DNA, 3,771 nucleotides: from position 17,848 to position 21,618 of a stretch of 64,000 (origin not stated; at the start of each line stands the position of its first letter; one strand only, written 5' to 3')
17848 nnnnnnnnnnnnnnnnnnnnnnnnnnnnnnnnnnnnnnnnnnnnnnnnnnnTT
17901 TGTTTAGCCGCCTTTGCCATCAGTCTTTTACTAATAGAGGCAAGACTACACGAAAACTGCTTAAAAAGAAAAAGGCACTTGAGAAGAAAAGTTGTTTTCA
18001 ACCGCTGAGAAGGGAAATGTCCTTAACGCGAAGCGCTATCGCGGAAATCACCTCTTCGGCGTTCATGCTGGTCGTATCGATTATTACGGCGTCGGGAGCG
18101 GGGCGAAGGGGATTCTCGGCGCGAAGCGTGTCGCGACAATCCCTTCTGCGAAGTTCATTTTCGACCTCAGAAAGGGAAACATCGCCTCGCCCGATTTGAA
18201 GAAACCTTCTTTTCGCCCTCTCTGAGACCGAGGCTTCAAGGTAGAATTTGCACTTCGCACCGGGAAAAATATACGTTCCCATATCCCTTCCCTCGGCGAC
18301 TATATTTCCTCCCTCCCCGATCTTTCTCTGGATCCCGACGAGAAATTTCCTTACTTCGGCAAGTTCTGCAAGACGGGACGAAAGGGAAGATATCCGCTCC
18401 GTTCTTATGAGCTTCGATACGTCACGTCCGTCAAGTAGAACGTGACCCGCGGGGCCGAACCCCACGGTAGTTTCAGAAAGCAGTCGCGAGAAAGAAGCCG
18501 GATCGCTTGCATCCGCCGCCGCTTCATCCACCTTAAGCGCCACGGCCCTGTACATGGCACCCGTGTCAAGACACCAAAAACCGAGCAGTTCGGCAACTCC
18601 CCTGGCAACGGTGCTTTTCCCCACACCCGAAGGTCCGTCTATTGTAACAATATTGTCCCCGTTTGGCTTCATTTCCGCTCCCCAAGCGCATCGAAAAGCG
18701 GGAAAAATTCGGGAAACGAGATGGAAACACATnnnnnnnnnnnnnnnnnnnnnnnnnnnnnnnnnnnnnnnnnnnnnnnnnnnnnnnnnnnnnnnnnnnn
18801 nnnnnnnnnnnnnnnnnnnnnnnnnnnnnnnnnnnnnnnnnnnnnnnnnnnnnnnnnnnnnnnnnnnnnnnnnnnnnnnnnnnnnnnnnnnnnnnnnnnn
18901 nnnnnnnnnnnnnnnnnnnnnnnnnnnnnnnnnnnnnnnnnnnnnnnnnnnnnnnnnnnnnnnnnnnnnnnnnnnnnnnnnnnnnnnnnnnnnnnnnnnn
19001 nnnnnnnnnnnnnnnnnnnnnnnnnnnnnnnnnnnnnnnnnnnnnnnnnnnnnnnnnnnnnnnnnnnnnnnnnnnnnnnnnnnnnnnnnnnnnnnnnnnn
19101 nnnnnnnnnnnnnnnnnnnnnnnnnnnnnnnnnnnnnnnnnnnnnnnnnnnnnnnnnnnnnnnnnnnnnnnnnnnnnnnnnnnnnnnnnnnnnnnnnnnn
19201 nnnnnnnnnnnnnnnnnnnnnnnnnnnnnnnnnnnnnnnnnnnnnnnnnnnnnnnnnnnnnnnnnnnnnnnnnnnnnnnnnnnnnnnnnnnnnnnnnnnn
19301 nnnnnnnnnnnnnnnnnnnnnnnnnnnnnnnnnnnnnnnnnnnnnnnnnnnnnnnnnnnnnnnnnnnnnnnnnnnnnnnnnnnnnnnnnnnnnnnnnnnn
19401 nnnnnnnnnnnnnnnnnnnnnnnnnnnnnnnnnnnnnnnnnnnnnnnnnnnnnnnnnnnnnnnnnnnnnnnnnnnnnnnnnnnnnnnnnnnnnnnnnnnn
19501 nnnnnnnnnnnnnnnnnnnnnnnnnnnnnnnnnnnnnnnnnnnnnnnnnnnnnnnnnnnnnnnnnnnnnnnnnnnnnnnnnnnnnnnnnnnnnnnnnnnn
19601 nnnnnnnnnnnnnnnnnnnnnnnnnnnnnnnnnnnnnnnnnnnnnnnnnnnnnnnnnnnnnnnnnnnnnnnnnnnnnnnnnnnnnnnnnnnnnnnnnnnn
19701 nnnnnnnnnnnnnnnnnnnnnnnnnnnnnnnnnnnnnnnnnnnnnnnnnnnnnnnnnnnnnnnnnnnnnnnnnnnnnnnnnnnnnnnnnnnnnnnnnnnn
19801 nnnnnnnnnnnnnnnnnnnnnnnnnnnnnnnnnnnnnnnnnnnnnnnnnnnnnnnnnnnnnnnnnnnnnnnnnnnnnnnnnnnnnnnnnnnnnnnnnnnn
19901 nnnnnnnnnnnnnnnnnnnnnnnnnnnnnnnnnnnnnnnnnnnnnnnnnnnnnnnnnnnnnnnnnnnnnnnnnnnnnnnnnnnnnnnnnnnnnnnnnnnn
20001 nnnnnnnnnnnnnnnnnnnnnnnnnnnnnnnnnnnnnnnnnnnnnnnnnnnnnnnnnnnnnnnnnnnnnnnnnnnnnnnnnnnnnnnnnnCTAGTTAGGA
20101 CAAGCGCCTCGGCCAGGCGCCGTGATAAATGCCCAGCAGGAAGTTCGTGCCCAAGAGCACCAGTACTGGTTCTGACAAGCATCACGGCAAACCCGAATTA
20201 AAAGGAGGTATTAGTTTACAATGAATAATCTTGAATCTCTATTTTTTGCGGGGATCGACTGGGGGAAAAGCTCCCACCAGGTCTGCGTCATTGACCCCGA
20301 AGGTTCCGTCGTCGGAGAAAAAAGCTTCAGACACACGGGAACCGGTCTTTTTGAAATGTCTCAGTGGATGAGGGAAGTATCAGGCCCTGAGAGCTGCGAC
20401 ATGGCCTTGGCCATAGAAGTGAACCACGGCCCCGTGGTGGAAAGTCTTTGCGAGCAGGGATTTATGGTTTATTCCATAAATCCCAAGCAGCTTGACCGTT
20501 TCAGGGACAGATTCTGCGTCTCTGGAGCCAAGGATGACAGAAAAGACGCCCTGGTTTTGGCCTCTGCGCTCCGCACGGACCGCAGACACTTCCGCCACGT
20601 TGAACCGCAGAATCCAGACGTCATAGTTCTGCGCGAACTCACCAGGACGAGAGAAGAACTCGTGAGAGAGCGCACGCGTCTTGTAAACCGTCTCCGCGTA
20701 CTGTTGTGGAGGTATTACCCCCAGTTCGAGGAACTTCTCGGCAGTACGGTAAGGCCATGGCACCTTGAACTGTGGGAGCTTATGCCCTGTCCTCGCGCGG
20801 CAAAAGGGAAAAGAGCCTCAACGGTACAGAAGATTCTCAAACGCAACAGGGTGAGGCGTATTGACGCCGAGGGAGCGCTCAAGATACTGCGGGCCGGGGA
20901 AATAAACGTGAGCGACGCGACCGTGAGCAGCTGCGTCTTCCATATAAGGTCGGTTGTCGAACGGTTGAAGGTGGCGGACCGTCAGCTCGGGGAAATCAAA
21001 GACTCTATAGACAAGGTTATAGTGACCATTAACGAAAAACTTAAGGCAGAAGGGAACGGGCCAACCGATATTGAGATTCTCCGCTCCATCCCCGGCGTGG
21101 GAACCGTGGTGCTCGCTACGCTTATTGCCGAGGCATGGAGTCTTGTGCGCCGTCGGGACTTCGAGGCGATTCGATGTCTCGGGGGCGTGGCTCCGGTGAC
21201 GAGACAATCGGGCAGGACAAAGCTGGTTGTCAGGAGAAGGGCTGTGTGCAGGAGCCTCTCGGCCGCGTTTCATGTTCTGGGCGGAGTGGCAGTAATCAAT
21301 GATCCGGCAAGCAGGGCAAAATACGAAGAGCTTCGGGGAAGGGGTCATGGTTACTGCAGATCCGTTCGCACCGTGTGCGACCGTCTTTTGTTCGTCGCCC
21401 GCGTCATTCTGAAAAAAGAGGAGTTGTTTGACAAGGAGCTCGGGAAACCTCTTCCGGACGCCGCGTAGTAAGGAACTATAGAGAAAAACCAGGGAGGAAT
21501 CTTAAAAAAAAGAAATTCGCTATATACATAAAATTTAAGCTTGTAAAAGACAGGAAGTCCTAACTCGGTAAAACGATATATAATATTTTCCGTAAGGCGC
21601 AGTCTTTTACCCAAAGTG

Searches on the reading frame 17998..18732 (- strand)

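Call 75: search_protein_families(library=pfam, proteins=[window:17998-18732:-], max_evalue=0.00001)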
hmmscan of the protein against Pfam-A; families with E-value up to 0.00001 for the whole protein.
window:17998-18732:- (244 aa): 2 families
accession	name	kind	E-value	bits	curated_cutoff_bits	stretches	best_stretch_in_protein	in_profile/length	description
PF02224.24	Cytidylate_kin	-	5.1e-62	209.8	26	1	29-235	1-208/211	Cytidylate kinase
PF13189.12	Cytidylate_kin2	-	1.5e-07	32.2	28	1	28-200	1-149/176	Cytidylate kinase-like family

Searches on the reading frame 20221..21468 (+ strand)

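Call 75: search_protein_families(library=pfam, proteins=[window:20221-21468:+], max_evalue=0.00001)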
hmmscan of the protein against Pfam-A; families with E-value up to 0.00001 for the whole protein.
window:20221-21468:+ (415 aa): 2 families
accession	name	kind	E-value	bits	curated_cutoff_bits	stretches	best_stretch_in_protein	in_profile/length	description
PF01548.23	DEDD_Tnp_IS110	-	2.1e-37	128.7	29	1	10-167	1-155/155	Transposase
PF02371.22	Transposase_20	-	3.5e-11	43.7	21.3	1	285-369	2-87/87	Transposase IS116/IS110/IS902 family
